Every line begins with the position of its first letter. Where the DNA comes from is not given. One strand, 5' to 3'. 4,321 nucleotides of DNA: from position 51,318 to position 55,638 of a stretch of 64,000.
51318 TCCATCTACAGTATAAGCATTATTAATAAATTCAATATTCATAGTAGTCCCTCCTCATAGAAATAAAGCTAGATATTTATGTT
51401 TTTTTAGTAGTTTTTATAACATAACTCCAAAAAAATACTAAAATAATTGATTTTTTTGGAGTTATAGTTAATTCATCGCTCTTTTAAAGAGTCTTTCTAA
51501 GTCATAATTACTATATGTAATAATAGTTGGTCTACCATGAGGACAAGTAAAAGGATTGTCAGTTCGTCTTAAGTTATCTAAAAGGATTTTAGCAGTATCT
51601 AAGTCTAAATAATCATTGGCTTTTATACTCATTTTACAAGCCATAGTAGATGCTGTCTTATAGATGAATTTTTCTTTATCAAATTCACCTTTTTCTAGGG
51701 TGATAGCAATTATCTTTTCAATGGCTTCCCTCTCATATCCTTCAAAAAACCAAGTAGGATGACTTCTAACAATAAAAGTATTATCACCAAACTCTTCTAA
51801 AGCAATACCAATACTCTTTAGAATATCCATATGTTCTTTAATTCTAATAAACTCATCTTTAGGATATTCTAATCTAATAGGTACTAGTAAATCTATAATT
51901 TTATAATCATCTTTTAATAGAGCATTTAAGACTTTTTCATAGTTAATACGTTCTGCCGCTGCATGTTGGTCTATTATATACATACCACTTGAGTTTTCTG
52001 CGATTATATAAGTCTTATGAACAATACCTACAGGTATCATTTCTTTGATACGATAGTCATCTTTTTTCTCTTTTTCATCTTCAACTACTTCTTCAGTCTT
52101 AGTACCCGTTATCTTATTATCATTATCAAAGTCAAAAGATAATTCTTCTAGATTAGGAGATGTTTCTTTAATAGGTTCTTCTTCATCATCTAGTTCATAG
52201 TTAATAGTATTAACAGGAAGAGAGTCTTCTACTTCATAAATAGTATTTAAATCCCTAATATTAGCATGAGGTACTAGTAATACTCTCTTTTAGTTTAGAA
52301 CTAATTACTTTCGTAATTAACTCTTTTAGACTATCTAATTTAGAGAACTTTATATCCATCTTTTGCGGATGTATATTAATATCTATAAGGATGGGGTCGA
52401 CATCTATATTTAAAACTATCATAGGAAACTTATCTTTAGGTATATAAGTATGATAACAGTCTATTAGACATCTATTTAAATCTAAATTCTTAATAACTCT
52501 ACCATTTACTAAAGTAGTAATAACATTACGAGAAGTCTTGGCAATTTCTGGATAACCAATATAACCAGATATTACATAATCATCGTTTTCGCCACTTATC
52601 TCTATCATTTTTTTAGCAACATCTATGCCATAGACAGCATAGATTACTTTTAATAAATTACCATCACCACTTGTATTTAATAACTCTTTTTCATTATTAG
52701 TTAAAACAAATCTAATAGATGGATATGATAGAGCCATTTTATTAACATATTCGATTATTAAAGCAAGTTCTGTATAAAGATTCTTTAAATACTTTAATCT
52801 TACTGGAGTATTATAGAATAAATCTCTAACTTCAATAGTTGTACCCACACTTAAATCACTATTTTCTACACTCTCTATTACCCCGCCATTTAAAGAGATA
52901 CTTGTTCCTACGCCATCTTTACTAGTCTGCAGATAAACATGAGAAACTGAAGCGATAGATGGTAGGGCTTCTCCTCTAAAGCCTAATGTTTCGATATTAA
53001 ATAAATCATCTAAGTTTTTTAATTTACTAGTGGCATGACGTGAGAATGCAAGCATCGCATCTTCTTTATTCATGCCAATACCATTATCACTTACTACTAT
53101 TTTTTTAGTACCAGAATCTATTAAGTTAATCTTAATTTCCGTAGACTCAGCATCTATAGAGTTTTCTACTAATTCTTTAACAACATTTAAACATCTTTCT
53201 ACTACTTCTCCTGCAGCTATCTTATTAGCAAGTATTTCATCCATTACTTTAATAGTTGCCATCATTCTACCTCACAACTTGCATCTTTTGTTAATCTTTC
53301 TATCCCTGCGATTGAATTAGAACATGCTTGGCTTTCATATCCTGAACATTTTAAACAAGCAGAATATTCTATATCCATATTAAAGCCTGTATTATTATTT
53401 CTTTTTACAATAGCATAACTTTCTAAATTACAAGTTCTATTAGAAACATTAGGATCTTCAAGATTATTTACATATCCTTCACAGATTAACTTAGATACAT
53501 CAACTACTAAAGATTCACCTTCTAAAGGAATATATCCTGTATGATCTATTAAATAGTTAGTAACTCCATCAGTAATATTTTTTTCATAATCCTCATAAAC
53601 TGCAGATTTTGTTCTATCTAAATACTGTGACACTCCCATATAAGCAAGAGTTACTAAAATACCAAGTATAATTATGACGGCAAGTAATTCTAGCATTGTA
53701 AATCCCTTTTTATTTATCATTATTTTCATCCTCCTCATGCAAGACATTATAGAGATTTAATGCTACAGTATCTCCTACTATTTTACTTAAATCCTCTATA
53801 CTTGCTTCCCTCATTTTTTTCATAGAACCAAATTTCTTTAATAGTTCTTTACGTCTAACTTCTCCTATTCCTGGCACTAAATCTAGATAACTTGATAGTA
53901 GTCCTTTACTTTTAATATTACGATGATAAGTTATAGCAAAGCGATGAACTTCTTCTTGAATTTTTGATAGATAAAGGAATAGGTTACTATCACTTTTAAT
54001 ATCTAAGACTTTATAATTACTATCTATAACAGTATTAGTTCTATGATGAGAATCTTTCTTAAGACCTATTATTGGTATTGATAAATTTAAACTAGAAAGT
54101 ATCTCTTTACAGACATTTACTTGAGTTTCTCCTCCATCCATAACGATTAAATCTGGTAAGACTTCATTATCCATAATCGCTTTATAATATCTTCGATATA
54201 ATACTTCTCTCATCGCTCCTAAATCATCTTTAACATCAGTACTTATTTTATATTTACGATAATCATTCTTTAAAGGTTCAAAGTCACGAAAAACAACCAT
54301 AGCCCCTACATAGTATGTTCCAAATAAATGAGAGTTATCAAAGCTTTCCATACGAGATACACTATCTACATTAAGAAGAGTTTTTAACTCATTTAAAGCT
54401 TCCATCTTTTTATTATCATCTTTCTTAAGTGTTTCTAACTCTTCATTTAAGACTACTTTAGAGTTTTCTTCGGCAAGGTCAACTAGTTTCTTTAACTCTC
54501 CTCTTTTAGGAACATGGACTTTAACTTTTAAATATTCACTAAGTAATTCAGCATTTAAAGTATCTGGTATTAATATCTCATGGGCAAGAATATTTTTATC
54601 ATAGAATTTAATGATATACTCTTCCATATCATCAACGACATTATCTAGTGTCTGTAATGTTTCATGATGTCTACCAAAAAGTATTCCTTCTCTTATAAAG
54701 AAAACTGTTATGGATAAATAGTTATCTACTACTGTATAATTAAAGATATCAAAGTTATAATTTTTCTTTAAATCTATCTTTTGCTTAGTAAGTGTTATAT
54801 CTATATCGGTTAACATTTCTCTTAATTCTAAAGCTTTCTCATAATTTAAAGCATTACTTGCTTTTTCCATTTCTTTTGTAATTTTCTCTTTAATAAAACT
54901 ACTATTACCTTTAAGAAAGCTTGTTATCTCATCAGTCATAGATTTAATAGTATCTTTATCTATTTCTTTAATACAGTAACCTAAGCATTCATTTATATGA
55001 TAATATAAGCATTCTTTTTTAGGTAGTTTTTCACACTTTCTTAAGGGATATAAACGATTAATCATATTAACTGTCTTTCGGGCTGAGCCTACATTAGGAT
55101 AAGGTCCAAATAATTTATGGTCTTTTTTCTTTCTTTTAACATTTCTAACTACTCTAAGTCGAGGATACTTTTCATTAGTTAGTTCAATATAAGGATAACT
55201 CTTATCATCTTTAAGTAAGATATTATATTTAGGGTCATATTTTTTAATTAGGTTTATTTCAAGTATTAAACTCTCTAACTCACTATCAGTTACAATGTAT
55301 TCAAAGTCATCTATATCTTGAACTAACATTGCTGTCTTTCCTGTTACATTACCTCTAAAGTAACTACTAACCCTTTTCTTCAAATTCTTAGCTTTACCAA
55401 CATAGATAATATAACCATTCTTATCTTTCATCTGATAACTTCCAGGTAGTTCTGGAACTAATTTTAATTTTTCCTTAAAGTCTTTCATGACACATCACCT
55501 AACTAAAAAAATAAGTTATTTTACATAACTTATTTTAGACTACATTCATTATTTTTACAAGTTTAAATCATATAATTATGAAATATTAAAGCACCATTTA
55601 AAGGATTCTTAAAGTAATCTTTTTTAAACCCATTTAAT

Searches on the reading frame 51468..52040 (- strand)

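Call 54: search_protein_families(library=pfam, proteins=[window:51468-52040:-], max_evalue=0.001)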
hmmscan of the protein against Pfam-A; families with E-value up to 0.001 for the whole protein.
window:51468-52040:- (190 aa): 1 family
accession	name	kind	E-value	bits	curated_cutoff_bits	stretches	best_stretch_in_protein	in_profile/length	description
PF08676.16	MutL_C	-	8.5e-40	136.2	25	1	4-145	1-142/142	MutL C terminal dimerisation domain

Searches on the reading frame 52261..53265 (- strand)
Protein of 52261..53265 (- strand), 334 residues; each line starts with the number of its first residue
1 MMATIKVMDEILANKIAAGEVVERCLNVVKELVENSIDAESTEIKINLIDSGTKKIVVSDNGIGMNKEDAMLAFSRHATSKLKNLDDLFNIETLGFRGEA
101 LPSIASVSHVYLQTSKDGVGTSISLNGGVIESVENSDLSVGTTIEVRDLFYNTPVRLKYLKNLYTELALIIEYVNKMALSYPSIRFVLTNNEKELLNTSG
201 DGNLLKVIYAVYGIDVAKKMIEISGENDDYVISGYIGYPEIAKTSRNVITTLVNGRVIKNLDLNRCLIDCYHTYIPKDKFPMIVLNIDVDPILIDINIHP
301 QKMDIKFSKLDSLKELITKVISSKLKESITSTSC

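Call 54: search_protein_families(library=pfam, proteins=[window:52261-53265:-], max_evalue=0.001)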
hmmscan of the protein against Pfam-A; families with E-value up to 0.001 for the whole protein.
window:52261-53265:- (334 aa): 3 families
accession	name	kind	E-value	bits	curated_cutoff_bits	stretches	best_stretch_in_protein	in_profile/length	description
PF01119.25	DNA_mis_repair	-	6.9e-32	110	26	1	208-325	1-118/119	DNA mismatch repair protein, C-terminal domain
PF13589.12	HATPase_c_3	-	3.2e-14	53.5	25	1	27-139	5-117/137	Histidine kinase-, DNA gyrase B-, and HSP90-like ATPase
PF02518.31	HATPase_c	-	5.3e-08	33.7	26.4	1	24-79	5-63/111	Histidine kinase-, DNA gyrase B-, and HSP90-like ATPase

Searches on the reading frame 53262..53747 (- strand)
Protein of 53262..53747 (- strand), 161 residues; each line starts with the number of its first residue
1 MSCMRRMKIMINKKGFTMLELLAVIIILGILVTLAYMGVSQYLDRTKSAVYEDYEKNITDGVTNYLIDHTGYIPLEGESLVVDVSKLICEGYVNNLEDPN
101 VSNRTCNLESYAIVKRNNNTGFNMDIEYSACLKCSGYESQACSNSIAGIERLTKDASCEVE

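Call 54: search_protein_families(library=pfam, proteins=[window:53262-53747:-], max_evalue=0.001)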
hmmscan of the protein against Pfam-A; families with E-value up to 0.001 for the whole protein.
window:53262-53747:- (161 aa): 1 family
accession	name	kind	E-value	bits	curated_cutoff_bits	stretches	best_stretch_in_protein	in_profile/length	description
PF07963.17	N_methyl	-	4.9e-07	29.5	21.2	1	12-36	3-27/27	Prokaryotic N-terminal methylation motif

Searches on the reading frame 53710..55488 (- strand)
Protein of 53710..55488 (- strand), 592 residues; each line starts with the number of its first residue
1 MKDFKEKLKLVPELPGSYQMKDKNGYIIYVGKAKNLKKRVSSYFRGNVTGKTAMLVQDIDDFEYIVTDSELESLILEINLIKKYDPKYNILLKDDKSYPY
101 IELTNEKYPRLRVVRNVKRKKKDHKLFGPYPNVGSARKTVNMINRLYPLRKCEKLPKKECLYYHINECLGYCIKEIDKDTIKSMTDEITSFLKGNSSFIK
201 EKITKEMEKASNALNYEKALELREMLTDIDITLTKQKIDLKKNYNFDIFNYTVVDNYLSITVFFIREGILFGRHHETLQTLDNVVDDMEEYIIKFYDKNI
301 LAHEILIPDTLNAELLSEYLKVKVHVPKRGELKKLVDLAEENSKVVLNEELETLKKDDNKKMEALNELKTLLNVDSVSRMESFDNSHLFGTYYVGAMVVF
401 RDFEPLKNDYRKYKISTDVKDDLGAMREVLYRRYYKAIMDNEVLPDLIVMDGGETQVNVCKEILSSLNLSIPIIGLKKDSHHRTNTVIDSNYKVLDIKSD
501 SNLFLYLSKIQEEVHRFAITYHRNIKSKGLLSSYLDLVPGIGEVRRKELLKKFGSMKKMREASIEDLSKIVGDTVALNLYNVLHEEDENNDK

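Call 54: search_protein_families(library=pfam, proteins=[window:53710-55488:-], max_evalue=0.001)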
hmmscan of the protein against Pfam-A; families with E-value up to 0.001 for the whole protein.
window:53710-55488:- (592 aa): 6 families
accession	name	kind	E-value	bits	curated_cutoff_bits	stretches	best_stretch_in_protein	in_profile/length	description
PF08459.17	UvrC_RNaseH_dom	-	4.8e-47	160.2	22.3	1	371-519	3-159/159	UvrC RNAse H endonuclease domain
PF22920.2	UvrC_RNaseH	-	1.4e-18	67.3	24.3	1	246-349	2-115/116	UvrC Ribonuclease H-like domain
PF01541.30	GIY-YIG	-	5.4e-09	36.7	22.6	1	16-89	3-78/78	GIY-YIG catalytic domain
PF02151.25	UVR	-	1.8e-06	27.9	21.5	1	201-228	5-32/36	UvrB/uvrC motif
PF12826.13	HHH_2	-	7.1e-06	26.5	27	1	538-587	8-59/64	Helix-hairpin-helix motif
PF14520.12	HHH_5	-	0.00042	21.2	27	1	535-580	4-52/57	Helix-hairpin-helix domain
